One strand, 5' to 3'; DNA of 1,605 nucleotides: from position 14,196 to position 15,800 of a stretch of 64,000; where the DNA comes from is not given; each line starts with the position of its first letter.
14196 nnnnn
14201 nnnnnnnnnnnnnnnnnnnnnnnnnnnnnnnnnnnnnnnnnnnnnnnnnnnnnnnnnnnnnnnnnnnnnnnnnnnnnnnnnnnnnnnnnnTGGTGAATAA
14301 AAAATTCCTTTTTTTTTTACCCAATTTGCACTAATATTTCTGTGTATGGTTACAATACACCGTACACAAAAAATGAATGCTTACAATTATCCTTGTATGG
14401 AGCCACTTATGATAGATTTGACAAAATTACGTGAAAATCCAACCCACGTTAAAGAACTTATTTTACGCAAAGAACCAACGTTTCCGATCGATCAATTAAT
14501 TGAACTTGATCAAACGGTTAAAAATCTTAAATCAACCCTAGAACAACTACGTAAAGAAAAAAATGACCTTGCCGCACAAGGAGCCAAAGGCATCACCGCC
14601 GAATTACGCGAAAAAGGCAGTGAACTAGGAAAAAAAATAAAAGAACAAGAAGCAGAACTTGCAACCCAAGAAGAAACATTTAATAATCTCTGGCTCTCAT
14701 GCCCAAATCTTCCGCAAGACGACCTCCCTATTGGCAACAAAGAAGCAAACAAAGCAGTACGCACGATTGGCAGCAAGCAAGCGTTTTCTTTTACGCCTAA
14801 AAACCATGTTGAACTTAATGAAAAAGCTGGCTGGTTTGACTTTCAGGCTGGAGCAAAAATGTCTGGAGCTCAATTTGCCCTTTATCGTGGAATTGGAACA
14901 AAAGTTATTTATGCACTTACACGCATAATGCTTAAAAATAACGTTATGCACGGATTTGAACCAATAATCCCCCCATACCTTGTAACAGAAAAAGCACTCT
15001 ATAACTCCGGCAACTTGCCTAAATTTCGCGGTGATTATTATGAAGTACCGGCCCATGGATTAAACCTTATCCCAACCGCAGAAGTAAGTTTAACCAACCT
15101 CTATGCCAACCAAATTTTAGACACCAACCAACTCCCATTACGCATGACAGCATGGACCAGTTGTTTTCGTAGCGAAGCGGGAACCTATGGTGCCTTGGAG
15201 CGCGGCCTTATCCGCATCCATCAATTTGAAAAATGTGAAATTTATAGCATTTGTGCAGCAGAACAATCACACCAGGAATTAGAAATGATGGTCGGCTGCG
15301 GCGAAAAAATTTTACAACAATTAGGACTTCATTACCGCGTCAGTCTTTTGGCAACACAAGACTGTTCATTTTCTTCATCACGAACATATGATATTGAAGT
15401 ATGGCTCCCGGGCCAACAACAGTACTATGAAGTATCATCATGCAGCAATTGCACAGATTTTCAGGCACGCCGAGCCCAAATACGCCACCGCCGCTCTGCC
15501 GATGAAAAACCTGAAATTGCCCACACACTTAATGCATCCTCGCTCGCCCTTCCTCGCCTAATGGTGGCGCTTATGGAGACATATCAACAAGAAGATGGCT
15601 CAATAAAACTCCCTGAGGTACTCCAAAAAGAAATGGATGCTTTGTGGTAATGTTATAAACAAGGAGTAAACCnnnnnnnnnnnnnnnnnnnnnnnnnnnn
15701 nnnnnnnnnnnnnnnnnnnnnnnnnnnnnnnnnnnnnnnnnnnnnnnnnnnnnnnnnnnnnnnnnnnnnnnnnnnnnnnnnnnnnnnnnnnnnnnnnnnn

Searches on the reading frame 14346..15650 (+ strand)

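Call 39: search_protein_families(library=pfam, proteins=[window:14346-15650:+], max_evalue=0.00001)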
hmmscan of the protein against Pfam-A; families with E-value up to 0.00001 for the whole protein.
window:14346-15650:+ (434 aa): 2 families
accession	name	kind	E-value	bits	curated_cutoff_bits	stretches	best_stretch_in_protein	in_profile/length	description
PF00587.30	tRNA-synt_2b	-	2.8e-35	122.4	29.3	1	237-413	9-179/179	tRNA synthetase class II core domain (G, H, P, S and T)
PF02403.27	Seryl_tRNA_N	-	6e-17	62.3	28.2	1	22-123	1-108/108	Seryl-tRNA synthetase N-terminal domain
